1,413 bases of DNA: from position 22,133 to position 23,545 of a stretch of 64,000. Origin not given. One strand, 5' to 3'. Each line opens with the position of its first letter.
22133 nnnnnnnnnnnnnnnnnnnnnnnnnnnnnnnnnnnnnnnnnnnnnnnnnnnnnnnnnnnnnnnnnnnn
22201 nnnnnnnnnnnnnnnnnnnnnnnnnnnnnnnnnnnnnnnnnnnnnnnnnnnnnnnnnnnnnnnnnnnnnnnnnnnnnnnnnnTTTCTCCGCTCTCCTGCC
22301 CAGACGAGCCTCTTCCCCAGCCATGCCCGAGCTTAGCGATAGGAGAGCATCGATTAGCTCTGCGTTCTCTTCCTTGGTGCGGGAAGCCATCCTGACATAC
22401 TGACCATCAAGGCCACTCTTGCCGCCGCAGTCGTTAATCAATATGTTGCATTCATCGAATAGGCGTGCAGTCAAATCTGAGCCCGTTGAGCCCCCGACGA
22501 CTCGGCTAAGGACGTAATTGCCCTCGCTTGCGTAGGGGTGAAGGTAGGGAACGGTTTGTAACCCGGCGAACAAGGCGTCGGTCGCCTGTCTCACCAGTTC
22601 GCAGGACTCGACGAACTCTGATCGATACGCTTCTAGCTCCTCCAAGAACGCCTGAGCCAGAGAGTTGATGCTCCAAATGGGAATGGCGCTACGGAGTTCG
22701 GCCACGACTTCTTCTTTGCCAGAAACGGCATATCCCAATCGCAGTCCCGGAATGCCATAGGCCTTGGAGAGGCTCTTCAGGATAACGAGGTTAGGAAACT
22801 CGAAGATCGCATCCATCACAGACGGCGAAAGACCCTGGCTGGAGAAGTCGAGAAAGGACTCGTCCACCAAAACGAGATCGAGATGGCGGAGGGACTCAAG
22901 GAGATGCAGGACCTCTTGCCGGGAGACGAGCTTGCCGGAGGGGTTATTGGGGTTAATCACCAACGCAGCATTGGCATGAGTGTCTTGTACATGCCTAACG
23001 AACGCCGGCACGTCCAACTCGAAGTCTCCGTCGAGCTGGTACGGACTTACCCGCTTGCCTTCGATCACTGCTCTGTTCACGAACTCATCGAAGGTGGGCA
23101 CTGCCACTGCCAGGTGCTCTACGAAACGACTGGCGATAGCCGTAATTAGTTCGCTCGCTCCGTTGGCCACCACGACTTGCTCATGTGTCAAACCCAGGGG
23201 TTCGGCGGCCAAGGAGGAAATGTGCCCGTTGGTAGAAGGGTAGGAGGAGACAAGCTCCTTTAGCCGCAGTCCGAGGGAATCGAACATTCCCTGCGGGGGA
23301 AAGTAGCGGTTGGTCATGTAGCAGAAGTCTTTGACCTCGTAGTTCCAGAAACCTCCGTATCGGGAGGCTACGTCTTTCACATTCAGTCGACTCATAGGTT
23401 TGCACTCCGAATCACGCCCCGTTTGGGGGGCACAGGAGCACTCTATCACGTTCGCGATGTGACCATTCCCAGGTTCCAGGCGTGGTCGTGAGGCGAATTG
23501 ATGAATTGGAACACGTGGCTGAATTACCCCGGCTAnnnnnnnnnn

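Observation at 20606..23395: Aminotransferase / LicC-like cytidylyltransferase / LicD-like transferase cassette with no choline kinase, transporter or phosphonate genes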

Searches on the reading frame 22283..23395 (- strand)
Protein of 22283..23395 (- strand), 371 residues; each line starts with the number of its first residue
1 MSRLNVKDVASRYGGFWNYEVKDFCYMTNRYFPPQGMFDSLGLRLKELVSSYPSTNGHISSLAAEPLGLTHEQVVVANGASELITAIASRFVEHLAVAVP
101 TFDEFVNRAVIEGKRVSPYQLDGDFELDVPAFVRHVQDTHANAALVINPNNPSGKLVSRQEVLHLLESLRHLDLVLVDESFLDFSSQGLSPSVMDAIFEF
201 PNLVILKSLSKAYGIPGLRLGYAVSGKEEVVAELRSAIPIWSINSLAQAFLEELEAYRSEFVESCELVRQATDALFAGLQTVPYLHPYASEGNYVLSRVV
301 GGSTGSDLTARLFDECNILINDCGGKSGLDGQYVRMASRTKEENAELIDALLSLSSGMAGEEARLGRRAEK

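Call 3: search_protein_families(library=pfam, proteins=[window:22283-23395:-], max_evalue=0.01)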
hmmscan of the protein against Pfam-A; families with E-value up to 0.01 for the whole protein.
window:22283-23395:- (371 aa): 1 family
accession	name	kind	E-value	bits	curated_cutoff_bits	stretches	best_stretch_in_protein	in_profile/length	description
PF00155.27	Aminotran_1_2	-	1.5e-29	103.8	19.7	1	64-351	52-361/361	Aminotransferase class I and II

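Call 4: search_protein_families(library=ncbifam, proteins=[window:22283-23395:-], max_evalue=0.01)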
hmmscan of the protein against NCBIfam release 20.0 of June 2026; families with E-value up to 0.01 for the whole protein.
window:22283-23395:- (371 aa): 65 families (the best 25 are shown)
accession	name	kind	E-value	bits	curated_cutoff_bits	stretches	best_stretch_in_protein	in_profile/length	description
TIGR01140.1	L_thr_O3P_dcar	equivalog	1.6e-55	188.5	290.55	1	9-351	8-330/331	threonine-phosphate decarboxylase CobD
TIGR01141.1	hisC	equivalog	5.2e-50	170.3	276.55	1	49-351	49-346/349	histidinol-phosphate transaminase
NF005915.1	PRK07908.1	equivalog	4.9e-35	121.5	360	1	23-351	16-331/332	Rv2231c family histidinol phosphate aminotransferase CobC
NF053748.1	bifunc_CobBC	exception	2.5e-30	105.5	950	1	28-351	489-796/797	bifunctional hydrogenobyrinic acid a,c-diamide synthase/histidinol phosphate aminotransferase CobBC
NF002878.0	PRK03321.1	subfamily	4.1e-30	104.7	374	1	50-349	52-343/352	histidinol-phosphate transaminase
NF006225.0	PRK08354.1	equivalog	2.5e-28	99.4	288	1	11-354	6-315/318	putative aminotransferase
NF002877.0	PRK03317.1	equivalog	7.8e-28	97.3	409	1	67-354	89-366/374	histidinol-phosphate transaminase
NF002726.0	PRK02610.1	equivalog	8.3e-26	90.8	391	1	44-320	70-342/374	histidinol-phosphate transaminase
NF006580.0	PRK09105.1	subfamily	1.7e-25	89.7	444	1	57-233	84-257/375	pyridoxal phosphate-dependent aminotransferase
NF003496.0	PRK05166.1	equivalog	3.1e-25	88.7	540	1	45-353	61-368/373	histidinol-phosphate transaminase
NF051461.1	pyoverd_PtaA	equivalog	8.6e-22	77.3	500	1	58-234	73-246/359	pyoverdine biosynthesis transaminase PtaA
NF041364.1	GntC_guanitoxin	equivalog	1e-20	73.9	415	1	67-317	56-318/356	guanitoxin biosynthesis PLP-dependent (S)-gamma-hydroxy-L-arginine cyclodehydratase GntC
NF005021.0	PRK06425.1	equivalog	1.2e-20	73.9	353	1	73-352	59-328/335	histidinol-phosphate aminotransferase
NF006014.0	PRK08153.1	equivalog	3.5e-18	65.6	510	1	63-249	77-261/370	pyridoxal phosphate-dependent aminotransferase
NF004870.0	PRK06225.1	equivalog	1e-15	57.4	351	1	58-338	70-356/380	pyridoxal phosphate-dependent aminotransferase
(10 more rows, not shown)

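Call 6: search_solved_structures(query=window:22283-23395:-, max_evalue=1e-10, show_alignments=2)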
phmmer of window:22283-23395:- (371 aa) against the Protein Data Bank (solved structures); distinct sequences matched with E-value up to 1e-10: 19.
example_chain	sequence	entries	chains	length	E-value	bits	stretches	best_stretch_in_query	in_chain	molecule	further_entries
6oux_A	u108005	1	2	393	4.2e-38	134.4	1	20-354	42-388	Threonine phosphate decarboxylase-like enzyme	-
3ftb_A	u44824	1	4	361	2.3e-30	109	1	14-354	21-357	Histidinol-phosphate aminotransferase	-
1lc5_A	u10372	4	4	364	1.4e-27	99.8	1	49-359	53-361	L-Threonine-O-3-Phosphate Decarboxylase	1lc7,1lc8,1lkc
3fkd_A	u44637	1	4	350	5.6e-24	88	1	50-353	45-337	L-threonine-O-3-phosphate decarboxylase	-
8bj1_A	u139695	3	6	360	3.5e-23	85.4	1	28-344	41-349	histidinol-phosphate aminotransferase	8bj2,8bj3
8bj4_A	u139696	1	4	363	3.6e-23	85.3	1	28-344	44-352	histidinol-phosphate aminotransferase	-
1fg3_A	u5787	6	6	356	3.5e-22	82.1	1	62-352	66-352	HISTIDINOL PHOSPHATE AMINOTRANSFERASE | HISTIDINOL-PHOSPHATE AMINOTRANSFERASE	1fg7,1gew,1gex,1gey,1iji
7szp_A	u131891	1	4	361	9.8e-22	80.6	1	65-352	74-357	Histidinol-phosphate aminotransferase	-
3ffh_A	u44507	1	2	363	1.4e-18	70.3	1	64-344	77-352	Histidinol-phosphate aminotransferase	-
3euc_A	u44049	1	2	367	4.4e-17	65.3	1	26-352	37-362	Histidinol-phosphate aminotransferase 2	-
9t0w_A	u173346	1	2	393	3.4e-16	62.4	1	65-348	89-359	Histidinol-phosphate aminotransferase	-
4r8d_A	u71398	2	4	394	3.4e-16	62.4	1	65-348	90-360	Histidinol-phosphate aminotransferase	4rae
3hdo_A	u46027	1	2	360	3.9e-16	62.2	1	50-298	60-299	Histidinol-phosphate aminotransferase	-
4r2n_A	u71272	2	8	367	5.2e-16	61.8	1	123-296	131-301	Putative phenylalanine aminotransferase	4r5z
3p1t_A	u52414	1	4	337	4.8e-15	58.6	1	59-354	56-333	Putative histidinol-phosphate aminotransferase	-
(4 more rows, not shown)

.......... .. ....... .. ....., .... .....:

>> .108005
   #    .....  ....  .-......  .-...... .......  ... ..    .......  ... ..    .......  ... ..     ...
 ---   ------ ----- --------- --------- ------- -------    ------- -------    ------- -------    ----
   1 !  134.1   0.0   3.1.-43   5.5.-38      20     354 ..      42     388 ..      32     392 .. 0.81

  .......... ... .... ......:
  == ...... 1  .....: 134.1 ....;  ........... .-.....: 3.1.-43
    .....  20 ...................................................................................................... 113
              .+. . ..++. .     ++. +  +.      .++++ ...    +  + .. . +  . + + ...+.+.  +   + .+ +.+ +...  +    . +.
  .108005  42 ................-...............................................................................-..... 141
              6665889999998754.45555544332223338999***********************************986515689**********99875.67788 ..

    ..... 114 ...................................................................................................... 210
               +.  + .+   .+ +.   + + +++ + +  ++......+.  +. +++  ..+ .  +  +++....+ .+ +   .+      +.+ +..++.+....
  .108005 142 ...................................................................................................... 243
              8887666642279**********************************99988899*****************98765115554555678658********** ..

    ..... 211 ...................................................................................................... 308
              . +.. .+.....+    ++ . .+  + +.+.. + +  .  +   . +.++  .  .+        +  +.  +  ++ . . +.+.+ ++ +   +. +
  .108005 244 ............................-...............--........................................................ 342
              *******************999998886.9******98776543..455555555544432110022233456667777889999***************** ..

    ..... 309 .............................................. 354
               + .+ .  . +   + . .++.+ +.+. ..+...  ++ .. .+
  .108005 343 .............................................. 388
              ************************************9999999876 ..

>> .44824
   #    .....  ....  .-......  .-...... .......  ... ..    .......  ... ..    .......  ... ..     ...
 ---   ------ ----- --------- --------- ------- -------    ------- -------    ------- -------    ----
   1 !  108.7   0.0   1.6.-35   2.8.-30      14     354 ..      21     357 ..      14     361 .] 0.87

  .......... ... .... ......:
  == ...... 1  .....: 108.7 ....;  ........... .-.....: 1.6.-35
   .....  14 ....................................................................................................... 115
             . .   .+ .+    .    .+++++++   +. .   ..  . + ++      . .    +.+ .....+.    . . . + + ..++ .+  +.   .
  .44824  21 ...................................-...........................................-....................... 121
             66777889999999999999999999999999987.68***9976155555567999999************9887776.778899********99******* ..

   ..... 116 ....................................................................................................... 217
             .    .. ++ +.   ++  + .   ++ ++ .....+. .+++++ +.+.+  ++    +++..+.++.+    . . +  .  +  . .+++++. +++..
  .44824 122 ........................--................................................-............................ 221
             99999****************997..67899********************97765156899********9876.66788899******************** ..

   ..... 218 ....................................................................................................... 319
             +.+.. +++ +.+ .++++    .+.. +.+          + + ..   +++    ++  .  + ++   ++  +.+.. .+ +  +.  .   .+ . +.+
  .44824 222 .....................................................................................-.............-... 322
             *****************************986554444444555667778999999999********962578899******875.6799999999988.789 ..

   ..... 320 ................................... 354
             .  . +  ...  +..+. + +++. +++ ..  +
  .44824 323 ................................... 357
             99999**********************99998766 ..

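Call 11: find_homologous_proteins(query=window:22283-23395:-, max_evalue=1e-20)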
Query window:22283-23395:- (371 aa): 1166 proteins with E <= 1e-20 among 8000 candidates; the best 120 are listed.
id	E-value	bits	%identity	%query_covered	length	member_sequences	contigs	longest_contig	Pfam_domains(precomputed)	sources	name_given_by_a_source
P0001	7.7e-218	740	91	98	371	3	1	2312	PF00155.28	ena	-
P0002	4.9e-162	557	66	98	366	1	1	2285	PF00155.28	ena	-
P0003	8.6e-160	550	69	97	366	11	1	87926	PF00155.28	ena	-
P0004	1.2e-158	546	65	98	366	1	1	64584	PF00155.28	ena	-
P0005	1.4e-158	546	65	98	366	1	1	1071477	PF00155.28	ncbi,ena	-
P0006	4.8e-158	544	65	99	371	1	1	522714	PF00155.28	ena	-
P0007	2.4e-157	541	65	98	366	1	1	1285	PF00155.28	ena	-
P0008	4.5e-157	541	64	99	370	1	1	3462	PF00155.28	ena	-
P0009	5.0e-157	540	64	98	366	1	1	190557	PF00155.28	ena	-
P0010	5.5e-157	540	66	94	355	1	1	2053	PF00155.28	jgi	jgi:threonine-phosphate decarboxylase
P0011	2.7e-156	538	65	98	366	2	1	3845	PF00155.28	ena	-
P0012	8.5e-156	536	65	98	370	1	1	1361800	PF00155.28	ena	-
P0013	2.1e-155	535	64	98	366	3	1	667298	PF00155.28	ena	-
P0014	4.1e-155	534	66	98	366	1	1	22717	PF00155.28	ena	-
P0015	9.0e-155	533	65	98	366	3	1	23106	PF00155.28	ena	-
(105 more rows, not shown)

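Call 14: find_related_loci(query=A1, collection=genome_contigs, flank=10000)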
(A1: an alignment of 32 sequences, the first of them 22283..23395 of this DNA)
Query A1 (371 aa) in genome_contigs; peptide patterns used: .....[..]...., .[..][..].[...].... (x = any residue, [..] = any of these).
599 stretches matched a pattern (row limit reached: there are more); 597 encode a relative of the query (tblastn E <= 1e-3); the best 80 are kept; 80 distinct loci.
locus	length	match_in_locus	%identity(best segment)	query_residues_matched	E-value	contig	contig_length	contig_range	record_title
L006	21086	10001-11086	65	1-362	6e-167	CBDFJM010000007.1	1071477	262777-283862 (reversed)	MAG: Dehalococcoidia bacterium isolate e3381621-976b-4bb2-ab20-043f7ff68e99 genome assembly, contig: contig_7, whole gen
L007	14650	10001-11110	61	1-370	5e-159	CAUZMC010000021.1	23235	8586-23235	MAG: Dehalococcoidia bacterium isolate CB9_323.13 genome assembly, contig: Ga0302132_10000442, whole genome shotgun sequ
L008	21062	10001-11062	65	5-358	3e-157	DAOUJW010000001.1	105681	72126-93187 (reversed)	MAG TPA_asm: Dehalococcoidia bacterium isolate S34_281 k113_1197868, whole genome shotgun sequence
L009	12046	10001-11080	57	5-363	2e-140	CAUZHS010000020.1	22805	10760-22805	MAG: Dehalococcoidia bacterium isolate CB21_323.39 genome assembly, contig: Ga0302123_10000833, whole genome shotgun seq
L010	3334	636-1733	55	1-370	1e-145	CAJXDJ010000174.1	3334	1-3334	MAG TPA_asm: uncultured Dehalococcoidia bacterium isolate ERR599008_bin.51_MetaBAT_v2.12.1_MAG genome assembly, contig:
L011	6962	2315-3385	57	9-365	5e-139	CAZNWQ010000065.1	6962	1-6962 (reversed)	MAG TPA_asm: uncultured Dehalococcoidia bacterium isolate binchicken_co46_68 genome assembly, contig: NODE_21962_length_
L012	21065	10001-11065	56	1-355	7e-137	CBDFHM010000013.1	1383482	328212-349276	MAG: Dehalococcoidia bacterium isolate 50d174fe-4397-490d-ac01-47ab85389e19 genome assembly, contig: contig_13, whole ge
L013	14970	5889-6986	54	6-369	5e-136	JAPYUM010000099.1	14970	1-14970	MAG: Vicinamibacterales bacterium isolate PW8.metabat2.112 PW8_4568_length_14970_cov_18.951861, whole genome shotgun seq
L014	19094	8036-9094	57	6-357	4e-136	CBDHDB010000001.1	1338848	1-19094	MAG: Dehalococcoidia bacterium isolate 822cf7f2-f088-4de1-b96c-ebc5a35fe4d4 genome assembly, contig: contig_1, whole gen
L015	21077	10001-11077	56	5-362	3e-133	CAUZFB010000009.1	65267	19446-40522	MAG: Dehalococcoidia bacterium isolate CB21_323.43 genome assembly, contig: Ga0302123_10000091, whole genome shotgun seq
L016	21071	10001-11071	56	9-365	4e-128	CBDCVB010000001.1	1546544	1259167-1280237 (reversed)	MAG: Dehalococcoidia bacterium isolate d5c82b8d-a2a1-4fea-8c1d-b29084ec870d genome assembly, contig: contig_1, whole gen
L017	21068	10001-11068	56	1-356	4e-125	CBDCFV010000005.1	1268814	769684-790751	MAG: Dehalococcoidia bacterium isolate 9c3c1ea3-44c0-4b18-a908-b6ba16db4234 genome assembly, contig: contig_5, whole gen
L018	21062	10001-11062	56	1-354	9e-125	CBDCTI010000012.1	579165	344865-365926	MAG: Dehalococcoidia bacterium isolate c2d35a5a-78d8-4247-ab51-d98fe5eb2261 genome assembly, contig: contig_12, whole ge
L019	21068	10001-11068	56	1-356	5e-124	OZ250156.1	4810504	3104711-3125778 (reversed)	MAG: Dehalococcoidia bacterium isolate e5f5fd38-eeba-48ed-b54a-83455fc2a46d genome assembly, chromosome: 1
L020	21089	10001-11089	56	1-357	5e-124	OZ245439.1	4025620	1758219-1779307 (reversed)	MAG: Dehalococcoidia bacterium isolate 8d673fb0-6267-4ca5-9ff6-096bfbafaff1 genome assembly, chromosome: 1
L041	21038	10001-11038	38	9-351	4e-73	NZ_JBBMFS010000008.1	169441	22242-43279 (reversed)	Lachnospira intestinalis strain CLA-AA-H89B CLA-AA-H89B_contig_8_length_169441, whole genome shotgun sequence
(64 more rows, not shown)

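Call 29: search_protein_families(library=ncbifam, proteins=[L041:9245-11050:+], max_evalue=0.00001)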
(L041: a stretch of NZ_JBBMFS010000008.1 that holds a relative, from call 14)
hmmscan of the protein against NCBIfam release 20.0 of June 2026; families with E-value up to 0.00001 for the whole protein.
L041:9245-11050:+ (602 aa): 78 families (the best 25 are shown)
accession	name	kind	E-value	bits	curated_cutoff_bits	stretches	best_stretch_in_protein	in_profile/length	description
TIGR01140.1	L_thr_O3P_dcar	equivalog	1.5e-53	182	290.55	1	250-599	5-331/331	threonine-phosphate decarboxylase CobD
TIGR01141.1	hisC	equivalog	1.4e-44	152.5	276.55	1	274-600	30-348/349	histidinol-phosphate transaminase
NF005021.0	PRK06425.1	equivalog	3.2e-31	108.7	353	1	262-601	14-330/335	histidinol-phosphate aminotransferase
NF005915.1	PRK07908.1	equivalog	3.6e-31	108.8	360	1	264-599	12-332/332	Rv2231c family histidinol phosphate aminotransferase CobC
NF003496.0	PRK05166.1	equivalog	1.1e-29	103.4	540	1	274-600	46-368/373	histidinol-phosphate transaminase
NF006225.0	PRK08354.1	equivalog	3.1e-28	99.1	288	1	253-600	4-314/318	putative aminotransferase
NF002877.0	PRK03317.1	equivalog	5.4e-25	87.9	409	1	309-600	86-365/374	histidinol-phosphate transaminase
NF041364.1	GntC_guanitoxin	equivalog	1.4e-24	86.7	415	1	307-600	46-352/356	guanitoxin biosynthesis PLP-dependent (S)-gamma-hydroxy-L-arginine cyclodehydratase GntC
NF053748.1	bifunc_CobBC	exception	2.7e-24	85.6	950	1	264-598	480-796/797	bifunctional hydrogenobyrinic acid a,c-diamide synthase/histidinol phosphate aminotransferase CobBC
NF002878.0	PRK03321.1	subfamily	4.6e-24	84.8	374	1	296-600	53-347/352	histidinol-phosphate transaminase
TIGR03992.1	Arch_glmU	subfamily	5.5e-23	81.5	292.1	1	1-161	1-157/393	bifunctional sugar-1-phosphate nucleotidylyltransferase/acetyltransferase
NF002726.0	PRK02610.1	equivalog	5.4e-22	78.2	391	1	314-570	89-345/374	histidinol-phosphate transaminase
NF004870.0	PRK06225.1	equivalog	3.4e-20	72.2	351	1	297-586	62-357/380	pyridoxal phosphate-dependent aminotransferase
NF041313.1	UDPGP_AglF_Halo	equivalog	2.5e-19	69.7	400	1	1-158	1-160/234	UTP--glucose-1-phosphate uridylyltransferase AglF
NF041135.1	IPPtranDIPPsyn_Thcocales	equivalog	2.9e-17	62.8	580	1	1-243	1-217/419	bifunctional L-myo-inositol-1-phosphate cytidylyltransferase/CDP-L-myo-inositol myo-inositolphosphotransferase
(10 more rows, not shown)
